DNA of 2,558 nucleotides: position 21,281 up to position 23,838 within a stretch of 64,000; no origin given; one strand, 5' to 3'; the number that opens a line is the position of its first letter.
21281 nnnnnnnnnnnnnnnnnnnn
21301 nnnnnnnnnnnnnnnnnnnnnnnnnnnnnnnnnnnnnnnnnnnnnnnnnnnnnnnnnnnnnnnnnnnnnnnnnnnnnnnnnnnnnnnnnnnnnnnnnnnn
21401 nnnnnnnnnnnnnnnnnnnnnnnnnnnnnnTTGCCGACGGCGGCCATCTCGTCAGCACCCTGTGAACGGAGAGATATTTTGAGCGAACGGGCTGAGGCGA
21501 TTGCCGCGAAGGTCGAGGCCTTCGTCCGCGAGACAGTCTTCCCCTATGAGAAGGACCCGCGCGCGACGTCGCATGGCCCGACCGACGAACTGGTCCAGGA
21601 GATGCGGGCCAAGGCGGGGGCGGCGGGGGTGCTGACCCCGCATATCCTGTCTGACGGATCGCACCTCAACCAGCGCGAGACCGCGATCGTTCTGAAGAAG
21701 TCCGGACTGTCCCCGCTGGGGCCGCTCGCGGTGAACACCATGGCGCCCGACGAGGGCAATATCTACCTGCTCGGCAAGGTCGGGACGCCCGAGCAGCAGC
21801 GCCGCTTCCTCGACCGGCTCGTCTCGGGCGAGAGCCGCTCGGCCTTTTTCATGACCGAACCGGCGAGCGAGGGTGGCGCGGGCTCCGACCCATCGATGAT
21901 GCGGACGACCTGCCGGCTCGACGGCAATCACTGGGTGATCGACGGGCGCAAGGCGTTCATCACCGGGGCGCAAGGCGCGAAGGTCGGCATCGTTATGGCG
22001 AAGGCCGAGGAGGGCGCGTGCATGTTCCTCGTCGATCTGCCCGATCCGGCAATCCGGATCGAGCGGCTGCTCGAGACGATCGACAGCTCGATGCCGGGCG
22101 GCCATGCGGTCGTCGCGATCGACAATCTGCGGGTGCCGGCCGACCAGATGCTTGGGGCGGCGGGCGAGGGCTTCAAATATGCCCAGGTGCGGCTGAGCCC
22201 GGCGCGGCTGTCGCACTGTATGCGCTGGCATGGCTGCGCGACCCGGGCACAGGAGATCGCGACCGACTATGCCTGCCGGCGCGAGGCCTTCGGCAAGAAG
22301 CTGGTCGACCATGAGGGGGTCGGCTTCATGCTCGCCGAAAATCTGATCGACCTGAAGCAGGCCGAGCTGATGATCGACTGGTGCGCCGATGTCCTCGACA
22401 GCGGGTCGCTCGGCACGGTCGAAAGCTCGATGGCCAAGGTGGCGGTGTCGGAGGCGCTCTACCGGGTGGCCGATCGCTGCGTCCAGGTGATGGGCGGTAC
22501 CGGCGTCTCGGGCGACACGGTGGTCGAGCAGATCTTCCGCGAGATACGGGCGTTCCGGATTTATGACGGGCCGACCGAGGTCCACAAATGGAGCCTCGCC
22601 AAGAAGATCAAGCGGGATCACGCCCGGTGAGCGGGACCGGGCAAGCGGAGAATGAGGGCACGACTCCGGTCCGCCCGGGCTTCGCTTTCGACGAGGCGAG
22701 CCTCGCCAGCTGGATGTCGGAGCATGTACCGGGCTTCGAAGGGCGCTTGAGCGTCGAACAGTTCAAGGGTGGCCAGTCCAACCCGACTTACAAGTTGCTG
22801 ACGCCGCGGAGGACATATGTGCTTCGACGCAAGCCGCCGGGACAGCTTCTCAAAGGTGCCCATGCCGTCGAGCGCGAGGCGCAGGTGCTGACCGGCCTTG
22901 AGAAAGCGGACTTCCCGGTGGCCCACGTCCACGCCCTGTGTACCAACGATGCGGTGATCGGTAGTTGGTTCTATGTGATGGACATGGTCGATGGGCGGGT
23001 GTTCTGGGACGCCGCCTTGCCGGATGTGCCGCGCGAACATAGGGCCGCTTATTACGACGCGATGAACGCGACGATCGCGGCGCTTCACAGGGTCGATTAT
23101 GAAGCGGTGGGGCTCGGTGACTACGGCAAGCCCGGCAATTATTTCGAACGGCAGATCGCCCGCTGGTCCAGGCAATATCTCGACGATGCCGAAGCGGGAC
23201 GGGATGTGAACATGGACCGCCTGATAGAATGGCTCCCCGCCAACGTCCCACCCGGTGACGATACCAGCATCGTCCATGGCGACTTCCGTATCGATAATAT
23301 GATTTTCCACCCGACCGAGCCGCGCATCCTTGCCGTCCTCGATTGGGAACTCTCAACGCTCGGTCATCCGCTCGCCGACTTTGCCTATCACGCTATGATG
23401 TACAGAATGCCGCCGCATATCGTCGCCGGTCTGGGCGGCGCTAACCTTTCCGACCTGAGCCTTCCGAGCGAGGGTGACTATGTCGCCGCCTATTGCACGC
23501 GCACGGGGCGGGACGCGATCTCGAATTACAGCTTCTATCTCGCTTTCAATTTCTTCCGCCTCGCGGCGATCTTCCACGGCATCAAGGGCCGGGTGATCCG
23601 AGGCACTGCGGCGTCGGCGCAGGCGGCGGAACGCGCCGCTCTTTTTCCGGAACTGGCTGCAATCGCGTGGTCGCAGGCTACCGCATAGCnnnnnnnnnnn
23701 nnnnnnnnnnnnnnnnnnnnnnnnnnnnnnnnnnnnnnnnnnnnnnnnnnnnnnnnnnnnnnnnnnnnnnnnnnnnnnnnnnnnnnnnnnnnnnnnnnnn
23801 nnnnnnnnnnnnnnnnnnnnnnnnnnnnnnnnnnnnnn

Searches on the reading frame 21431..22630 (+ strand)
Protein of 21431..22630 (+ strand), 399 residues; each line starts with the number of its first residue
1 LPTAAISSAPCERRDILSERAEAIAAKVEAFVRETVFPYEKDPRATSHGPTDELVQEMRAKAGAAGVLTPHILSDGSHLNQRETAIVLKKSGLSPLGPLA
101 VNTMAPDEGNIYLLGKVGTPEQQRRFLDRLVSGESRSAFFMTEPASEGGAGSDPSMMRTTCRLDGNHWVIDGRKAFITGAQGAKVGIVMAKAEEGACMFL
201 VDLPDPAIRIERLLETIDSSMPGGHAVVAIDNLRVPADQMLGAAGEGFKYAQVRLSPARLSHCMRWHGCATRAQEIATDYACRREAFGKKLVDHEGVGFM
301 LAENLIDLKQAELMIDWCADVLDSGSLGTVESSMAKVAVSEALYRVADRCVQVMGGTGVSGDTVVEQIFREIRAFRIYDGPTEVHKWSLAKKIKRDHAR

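Call 10: search_protein_families(library=pfam, proteins=[window:21431-22630:+])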
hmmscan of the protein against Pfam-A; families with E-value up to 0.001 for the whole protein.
window:21431-22630:+ (399 aa): 4 families
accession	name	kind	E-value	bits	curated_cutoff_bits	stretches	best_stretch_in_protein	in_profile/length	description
PF00441.29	Acyl-CoA_dh_1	-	2.9e-36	125.3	22.4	1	245-392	1-148/150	Acyl-CoA dehydrogenase, C-terminal domain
PF02770.24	Acyl-CoA_dh_M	-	9.1e-14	51.9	33.3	1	145-215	4-80/97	Acyl-CoA dehydrogenase, middle domain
PF08028.16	Acyl-CoA_dh_2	-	2.9e-10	41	22.7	1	261-378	2-129/134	Acyl-CoA dehydrogenase, C-terminal domain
PF02771.21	Acyl-CoA_dh_N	-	1.6e-08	35.3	22.9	1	18-134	1-113/113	Acyl-CoA dehydrogenase, N-terminal domain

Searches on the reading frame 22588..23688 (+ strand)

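Call 10: search_protein_families(library=pfam, proteins=[window:22588-23688:+])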
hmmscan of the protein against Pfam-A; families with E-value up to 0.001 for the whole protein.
window:22588-23688:+ (366 aa): 1 family
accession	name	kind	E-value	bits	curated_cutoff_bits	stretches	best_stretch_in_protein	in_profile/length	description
PF01636.29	APH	-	1.4e-50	172.8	23.2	1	56-276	2-217/239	Phosphotransferase enzyme family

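Call 41: search_protein_families(library=ncbifam, proteins=[window:22588-23688:+], max_evalue=1e-10)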
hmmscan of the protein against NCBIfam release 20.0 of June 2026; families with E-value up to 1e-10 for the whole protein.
window:22588-23688:+ (366 aa): 0 families
